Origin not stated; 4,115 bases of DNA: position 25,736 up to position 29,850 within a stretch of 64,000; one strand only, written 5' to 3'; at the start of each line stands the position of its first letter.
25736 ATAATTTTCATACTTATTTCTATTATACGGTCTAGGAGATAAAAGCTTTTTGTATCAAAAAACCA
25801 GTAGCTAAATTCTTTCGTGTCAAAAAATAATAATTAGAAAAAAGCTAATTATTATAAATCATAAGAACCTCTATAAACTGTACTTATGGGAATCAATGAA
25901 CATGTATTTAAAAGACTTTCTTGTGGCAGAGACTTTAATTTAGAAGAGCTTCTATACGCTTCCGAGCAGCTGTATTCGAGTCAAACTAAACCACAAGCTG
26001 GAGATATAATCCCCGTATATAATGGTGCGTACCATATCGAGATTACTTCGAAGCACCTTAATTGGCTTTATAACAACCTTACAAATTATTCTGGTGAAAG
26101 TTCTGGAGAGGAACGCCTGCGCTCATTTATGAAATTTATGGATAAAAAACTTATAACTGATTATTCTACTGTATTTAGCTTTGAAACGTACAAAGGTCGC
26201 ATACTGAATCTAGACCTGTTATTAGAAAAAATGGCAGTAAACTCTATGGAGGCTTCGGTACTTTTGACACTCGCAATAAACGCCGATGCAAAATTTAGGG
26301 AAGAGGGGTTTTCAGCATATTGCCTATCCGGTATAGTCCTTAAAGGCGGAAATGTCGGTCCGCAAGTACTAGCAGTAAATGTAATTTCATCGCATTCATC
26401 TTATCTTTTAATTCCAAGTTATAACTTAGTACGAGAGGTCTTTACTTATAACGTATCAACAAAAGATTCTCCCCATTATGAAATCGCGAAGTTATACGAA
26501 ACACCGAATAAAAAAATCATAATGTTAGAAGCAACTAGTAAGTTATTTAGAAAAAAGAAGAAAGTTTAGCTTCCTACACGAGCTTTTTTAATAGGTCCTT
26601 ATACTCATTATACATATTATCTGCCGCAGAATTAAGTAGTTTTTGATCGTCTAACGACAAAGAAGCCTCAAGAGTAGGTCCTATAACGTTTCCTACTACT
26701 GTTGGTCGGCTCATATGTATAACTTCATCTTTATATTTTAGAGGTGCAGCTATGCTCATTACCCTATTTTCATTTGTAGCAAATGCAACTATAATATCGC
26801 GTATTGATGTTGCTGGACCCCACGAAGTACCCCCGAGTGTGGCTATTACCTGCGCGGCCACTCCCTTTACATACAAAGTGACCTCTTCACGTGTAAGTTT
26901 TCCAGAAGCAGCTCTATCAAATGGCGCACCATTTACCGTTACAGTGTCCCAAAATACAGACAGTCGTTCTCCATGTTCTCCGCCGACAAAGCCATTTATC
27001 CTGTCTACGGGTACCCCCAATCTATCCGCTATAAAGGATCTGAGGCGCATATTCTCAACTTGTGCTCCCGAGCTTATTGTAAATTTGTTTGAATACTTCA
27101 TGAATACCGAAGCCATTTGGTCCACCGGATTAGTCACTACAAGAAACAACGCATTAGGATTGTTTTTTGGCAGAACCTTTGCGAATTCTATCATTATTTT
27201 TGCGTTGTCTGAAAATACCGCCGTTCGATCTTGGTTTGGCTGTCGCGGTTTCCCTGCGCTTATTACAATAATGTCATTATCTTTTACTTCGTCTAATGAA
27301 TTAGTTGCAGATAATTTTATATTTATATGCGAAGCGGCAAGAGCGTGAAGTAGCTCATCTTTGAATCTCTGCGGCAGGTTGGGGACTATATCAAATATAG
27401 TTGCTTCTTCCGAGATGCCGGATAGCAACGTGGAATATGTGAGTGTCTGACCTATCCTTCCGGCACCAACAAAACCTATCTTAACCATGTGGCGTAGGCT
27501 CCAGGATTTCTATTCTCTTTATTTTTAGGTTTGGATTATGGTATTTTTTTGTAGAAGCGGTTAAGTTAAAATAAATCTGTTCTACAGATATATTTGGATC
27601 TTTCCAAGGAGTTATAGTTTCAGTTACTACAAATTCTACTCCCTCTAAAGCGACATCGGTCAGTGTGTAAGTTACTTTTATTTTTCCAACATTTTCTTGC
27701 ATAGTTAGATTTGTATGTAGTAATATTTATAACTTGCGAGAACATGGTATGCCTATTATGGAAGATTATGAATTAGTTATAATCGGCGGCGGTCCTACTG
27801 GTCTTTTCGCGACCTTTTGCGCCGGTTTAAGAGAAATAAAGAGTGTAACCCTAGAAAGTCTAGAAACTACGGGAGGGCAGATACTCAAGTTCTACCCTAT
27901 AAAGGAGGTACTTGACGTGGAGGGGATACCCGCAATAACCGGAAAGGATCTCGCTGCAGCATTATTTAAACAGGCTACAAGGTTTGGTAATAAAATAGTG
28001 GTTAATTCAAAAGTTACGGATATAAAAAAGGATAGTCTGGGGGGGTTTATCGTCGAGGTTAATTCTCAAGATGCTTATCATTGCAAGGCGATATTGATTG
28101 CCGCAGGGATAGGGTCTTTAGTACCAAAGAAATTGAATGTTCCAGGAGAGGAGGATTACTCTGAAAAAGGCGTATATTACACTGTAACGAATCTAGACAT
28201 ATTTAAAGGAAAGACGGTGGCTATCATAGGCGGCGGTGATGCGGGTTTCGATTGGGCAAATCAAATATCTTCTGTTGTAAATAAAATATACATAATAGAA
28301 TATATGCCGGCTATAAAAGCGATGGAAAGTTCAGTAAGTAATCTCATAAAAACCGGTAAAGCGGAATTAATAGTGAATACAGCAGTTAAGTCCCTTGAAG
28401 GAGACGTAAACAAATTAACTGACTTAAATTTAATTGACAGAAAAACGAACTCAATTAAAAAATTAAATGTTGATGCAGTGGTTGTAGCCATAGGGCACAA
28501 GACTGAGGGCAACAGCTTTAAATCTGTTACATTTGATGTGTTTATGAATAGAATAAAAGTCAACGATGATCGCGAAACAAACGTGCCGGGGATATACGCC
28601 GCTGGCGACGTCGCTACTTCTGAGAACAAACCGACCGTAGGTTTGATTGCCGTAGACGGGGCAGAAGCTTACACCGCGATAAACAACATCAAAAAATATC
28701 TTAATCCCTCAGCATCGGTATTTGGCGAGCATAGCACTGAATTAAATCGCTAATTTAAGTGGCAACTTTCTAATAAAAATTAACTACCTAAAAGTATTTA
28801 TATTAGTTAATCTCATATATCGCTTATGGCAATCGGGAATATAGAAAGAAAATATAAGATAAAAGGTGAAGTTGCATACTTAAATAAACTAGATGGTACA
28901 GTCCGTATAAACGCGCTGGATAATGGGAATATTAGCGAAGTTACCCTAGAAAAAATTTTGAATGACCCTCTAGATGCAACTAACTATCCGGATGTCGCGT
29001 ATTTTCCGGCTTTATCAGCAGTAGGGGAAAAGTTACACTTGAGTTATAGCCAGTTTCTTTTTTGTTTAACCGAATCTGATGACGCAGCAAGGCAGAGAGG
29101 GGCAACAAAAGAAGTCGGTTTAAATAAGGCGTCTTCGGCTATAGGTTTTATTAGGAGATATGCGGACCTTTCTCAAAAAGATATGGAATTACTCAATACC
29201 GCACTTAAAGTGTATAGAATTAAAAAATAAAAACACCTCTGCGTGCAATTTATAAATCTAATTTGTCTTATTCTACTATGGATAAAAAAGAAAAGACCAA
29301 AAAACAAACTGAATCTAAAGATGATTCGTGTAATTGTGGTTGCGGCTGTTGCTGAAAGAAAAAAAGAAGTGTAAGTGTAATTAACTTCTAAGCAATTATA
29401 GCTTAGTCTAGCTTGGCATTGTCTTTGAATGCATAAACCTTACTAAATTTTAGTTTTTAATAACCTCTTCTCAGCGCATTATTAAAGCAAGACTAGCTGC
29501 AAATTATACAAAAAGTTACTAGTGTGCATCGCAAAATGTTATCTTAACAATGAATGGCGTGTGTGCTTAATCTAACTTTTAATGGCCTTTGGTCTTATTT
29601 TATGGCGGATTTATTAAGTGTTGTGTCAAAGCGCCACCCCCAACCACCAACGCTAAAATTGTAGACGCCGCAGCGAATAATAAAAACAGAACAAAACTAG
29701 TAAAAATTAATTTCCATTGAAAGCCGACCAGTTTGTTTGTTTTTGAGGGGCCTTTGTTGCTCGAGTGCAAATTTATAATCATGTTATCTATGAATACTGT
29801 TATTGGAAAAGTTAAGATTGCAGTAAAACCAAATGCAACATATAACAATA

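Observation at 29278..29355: SD-less micro-ORF encoding a Lys-rich 25-mer ending in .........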

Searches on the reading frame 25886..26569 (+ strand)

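Call 6: search_protein_families(library=pfam, proteins=[window:25886-26569:+], max_evalue=0.01)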
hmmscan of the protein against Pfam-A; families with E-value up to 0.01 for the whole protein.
window:25886-26569:+ (227 aa): 0 families

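Call 7: search_protein_families(library=ncbifam, proteins=[window:25886-26569:+], max_evalue=1)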
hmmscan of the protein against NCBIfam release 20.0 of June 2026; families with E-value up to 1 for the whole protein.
window:25886-26569:+ (227 aa): 1 family
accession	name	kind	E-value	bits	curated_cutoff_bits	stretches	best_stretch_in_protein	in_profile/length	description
NF007690.0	PRK10367.1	equivalog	0.022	13.7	409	1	89-191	195-292/441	MATE family efflux transporter DinF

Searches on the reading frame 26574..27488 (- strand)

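Call 6: search_protein_families(library=pfam, proteins=[window:26574-27488:-], max_evalue=0.01)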
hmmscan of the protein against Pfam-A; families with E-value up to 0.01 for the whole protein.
window:26574-27488:- (304 aa): 3 families
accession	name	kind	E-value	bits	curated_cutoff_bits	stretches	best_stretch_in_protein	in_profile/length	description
PF00056.29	Ldh_1_N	-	2.1e-25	89.8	27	1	2-134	1-133/141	lactate/malate dehydrogenase, NAD binding domain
PF02866.23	Ldh_1_C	-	2.3e-08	34.7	22.6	1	147-299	6-170/174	lactate/malate dehydrogenase, alpha/beta C-terminal domain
PF03807.23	F420_oxidored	-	0.0024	18.9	21.6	0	3-77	1-66/94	NADP oxidoreductase coenzyme F420-dependent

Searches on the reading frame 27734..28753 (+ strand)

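Call 6: search_protein_families(library=pfam, proteins=[window:27734-28753:+], max_evalue=0.01)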
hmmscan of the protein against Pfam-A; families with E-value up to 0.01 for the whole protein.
window:27734-28753:+ (339 aa): 9 families
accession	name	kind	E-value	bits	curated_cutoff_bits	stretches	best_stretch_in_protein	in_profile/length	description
PF07992.20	Pyr_redox_2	-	2.1e-29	103.3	26.1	1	13-298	2-279/291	Pyridine nucleotide-disulphide oxidoreductase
PF13738.12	Pyr_redox_3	-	1.3e-22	80.9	30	1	15-291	1-305/305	Pyridine nucleotide-disulphide oxidoreductase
PF03486.20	HI0933_like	-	6e-11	42.7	50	1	71-128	109-166/244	HI0933-like protein Rossmann domain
PF01266.30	DAO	-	1.3e-08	35.2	27.9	1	71-153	149-233/353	FAD dependent oxidoreductase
PF00070.33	Pyr_redox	-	2.1e-08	35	22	1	162-229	2-75/82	Pyridine nucleotide-disulphide oxidoreductase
PF13434.12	Lys_Orn_oxgnase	-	2.6e-07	30.6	21.3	1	81-184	105-213/339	L-lysine 6-monooxygenase/L-ornithine 5-monooxygenase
PF00890.30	FAD_binding_2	-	4.4e-05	23.3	20.4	0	14-49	2-37/414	FAD binding domain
PF01134.28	GIDA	-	0.0032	17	22.1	1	162-250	2-89/391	Glucose inhibited division protein A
PF01946.23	Thi4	-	0.0074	16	26.2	0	12-48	18-55/235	Thi4 family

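Call 7: search_protein_families(library=ncbifam, proteins=[window:27734-28753:+], max_evalue=1)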
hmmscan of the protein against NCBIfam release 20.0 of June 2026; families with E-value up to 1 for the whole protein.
window:27734-28753:+ (339 aa): 90 families (the best 25 are shown)
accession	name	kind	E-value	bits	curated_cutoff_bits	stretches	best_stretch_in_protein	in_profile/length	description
TIGR01292.1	TRX_reduct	equivalog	6.2e-49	166.4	343.45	1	12-317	1-297/300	thioredoxin-disulfide reductase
TIGR03140.1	AhpF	equivalog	3.5e-43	147.9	502.9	1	10-312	211-504/515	alkyl hydroperoxide reductase subunit F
TIGR03143.1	AhpF_homolog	hypoth_equivalog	4.1e-30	104.9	687.65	1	12-324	5-309/555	putative alkyl hydroperoxide reductase F subunit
NF007614.0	PRK10262.1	equivalog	4e-22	78.7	644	1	12-297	7-292/321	thioredoxin-disulfide reductase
TIGR01350.1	lipoamide_DH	equivalog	1.7e-21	76.5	408.8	2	108-295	120-310/461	dihydrolipoyl dehydrogenase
TIGR04018.1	Bthiol_YpdA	hypoth_equivalog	1.8e-19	69.7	339.9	1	14-298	2-293/316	YpdA family putative bacillithiol disulfide reductase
NF004945.0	PRK06292.2-3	equivalog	5.1e-16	58.6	494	1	106-295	120-306/457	dihydrolipoyl dehydrogenase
NF004943.0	PRK06292.2-1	equivalog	1.1e-14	54.1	432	1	110-294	121-308/456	dihydrolipoyl dehydrogenase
NF003585.0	PRK05249.1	equivalog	1.1e-12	47.3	465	2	110-293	132-312/464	Si-specific NAD(P)(+) transhydrogenase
NF004991.0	PRK06370.1-3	subfamily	1.3e-12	47.1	620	2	107-295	156-343/509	FAD-containing oxidoreductase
TIGR03385.1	CoA_CoA_reduc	equivalog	7.2e-12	44.8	578.8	1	83-299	68-288/439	CoA-disulfide reductase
NF004776.0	PRK06116.1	equivalog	7.9e-12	44.9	480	1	106-297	122-308/450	glutathione-disulfide reductase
NF009410.0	PRK12771.1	subfamily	9.4e-12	44.3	516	1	14-324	141-446/566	NAD(P)-binding protein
TIGR02053.1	MerA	equivalog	1.2e-11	44.3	454.45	1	106-318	118-327/465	mercury(II) reductase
NF004947.0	PRK06292.2-5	equivalog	6.2e-11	41.8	592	1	106-294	122-310/474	dihydrolipoyl dehydrogenase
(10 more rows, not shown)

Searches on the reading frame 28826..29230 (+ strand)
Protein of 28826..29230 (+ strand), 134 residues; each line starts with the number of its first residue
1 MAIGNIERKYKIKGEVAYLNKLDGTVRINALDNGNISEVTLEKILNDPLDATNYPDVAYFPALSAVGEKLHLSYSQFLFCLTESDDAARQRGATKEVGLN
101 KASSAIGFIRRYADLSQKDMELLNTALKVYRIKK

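Call 6: search_protein_families(library=pfam, proteins=[window:28826-29230:+], max_evalue=0.01)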
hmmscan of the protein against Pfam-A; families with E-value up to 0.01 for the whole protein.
window:28826-29230:+ (134 aa): 0 families

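Call 7: search_protein_families(library=ncbifam, proteins=[window:28826-29230:+], max_evalue=1)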
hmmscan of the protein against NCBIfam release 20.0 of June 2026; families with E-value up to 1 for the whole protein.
window:28826-29230:+ (134 aa): 0 families

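Call 8: find_encoding_contigs(protein=window:28826-29230:+, flank=5000, max_places=10)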
Protein window:28826-29230:+ (134 aa): 24 contigs read that carry it; 8 places shown.
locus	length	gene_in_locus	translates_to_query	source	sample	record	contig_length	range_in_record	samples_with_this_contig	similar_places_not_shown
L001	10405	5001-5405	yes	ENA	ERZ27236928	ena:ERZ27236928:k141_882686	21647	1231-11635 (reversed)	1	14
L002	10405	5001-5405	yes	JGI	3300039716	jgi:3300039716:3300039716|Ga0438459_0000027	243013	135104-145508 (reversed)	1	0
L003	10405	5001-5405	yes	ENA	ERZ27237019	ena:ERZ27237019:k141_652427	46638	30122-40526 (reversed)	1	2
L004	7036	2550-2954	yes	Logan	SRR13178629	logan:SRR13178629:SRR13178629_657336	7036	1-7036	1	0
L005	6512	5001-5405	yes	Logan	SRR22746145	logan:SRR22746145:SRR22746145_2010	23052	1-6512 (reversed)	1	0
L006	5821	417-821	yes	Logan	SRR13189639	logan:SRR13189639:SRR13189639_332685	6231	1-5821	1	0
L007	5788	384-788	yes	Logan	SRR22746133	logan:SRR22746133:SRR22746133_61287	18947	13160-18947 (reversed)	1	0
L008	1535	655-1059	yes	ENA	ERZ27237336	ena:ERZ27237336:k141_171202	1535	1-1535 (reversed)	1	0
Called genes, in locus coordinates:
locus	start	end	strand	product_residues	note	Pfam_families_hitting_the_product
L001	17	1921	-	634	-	PF02824:TGS (faint), PF07973:tRNA_SAD, PF00587:tRNA-synt_2b, PF03129:HGTP_anticodon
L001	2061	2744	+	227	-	-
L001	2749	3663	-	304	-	PF00056:Ldh_1_N, PF02866:Ldh_1_C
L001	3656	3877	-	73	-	-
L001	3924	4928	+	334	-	PF01266:DAO (faint), PF03486:HI0933_like (faint), PF07992:Pyr_redox_2, PF13434:Lys_Orn_oxgnase (faint), PF13738:Pyr_redox_3, PF00070:Pyr_redox (weak)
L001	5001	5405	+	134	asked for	-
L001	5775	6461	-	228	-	PF06168:DUF981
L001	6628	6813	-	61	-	-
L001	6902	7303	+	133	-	-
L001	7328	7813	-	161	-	-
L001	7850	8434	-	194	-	PF03602:Cons_hypoth95, PF05175:MTS, PF06325:PrmA, PF13847:Methyltransf_31, PF13649:Methyltransf_25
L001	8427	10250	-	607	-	PF02934:GatB_N, PF02938:GAD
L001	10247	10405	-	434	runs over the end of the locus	PF00710:Asparaginase, PF17763:Asparaginase_C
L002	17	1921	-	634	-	PF02824:TGS (faint), PF07973:tRNA_SAD, PF00587:tRNA-synt_2b, PF03129:HGTP_anticodon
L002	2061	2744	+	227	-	-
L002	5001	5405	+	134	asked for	-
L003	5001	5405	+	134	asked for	-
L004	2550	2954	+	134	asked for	-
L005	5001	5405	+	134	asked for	-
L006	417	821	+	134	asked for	-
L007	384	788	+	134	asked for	-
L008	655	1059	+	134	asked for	-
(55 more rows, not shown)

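Call 11: find_homologous_proteins(query=window:28826-29230:+, max_evalue=0.001)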
Query window:28826-29230:+ (134 aa): 1 proteins with E <= 0.001 among 18 candidates.
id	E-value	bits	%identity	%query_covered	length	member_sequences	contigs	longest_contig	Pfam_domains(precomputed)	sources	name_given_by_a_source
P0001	3.6e-80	284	100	100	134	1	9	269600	-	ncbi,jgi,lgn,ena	jgi:hypothetical protein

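Call 60: predict_structure(protein=window:28826-29227:+)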
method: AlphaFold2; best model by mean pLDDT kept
length: 134 residues; sequences in the alignment: 1
mean_pLDDT: 51.2   pTM: 0.34
mean pLDDT of the five models: 51.2, 50.6, 45.0, 42.1, 39.8
residues with pLDDT >= 90: 0; 70-90: 0; 50-70: 89; < 50: 45
segments of 3 or more residues with pLDDT < 50: 1-7, 30-33, 83-104, 131-134
pLDDT, mean of each block of 10 residues (from residue 1): 42 53 53 53 57 56 54 51 47 42 49 57 58 41
secondary structure, 60 per line:
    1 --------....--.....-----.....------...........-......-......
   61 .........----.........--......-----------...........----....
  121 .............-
elements in order: E9-12 E15-19 E25-29 E36-40 H41-46 H48-53 H55-69 H74-82 H85-90 H102-112 H117-133

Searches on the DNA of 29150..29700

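Call 23: search_rna_families(source=window, start=29150, end=29700, threshold=evalue, max_evalue=10)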
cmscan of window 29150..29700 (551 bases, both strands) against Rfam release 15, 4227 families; matches with E-value up to 10: 5.
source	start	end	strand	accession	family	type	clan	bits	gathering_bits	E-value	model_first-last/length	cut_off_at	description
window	29576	29633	-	RF02098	DGCR5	Gene; lncRNA;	-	17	50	1.4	1-49/49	no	DiGeorge syndrome critical region gene 5 conserved region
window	29225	29330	-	RF01859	Phe_leader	Cis-reg; leader;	-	15.8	55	7.2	1-125/125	no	Phenylalanine leader peptide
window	29551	29646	+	RF00255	mir-218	Gene; miRNA;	-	15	62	2.1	1-82/82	no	mir-218 microRNA precursor family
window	29260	29313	+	RF00212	SNORD38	Gene; snRNA; snoRNA; CD-box;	CL00051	14.8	44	7.3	15-66/70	no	Small nucleolar RNA SNORD38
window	29532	29592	-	RF00032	Histone3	Cis-reg;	-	12.5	34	4.5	1-46/46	no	Histone 3' UTR stem-loop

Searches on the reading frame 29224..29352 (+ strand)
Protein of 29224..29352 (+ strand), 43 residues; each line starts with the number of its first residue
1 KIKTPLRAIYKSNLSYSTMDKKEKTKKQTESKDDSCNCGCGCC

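Call 17: find_homologous_proteins(query=window:29224-29352:+, max_evalue=10)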
Query seq(43 aa): no candidate shares three 5-residue words with the query. No homologue found.
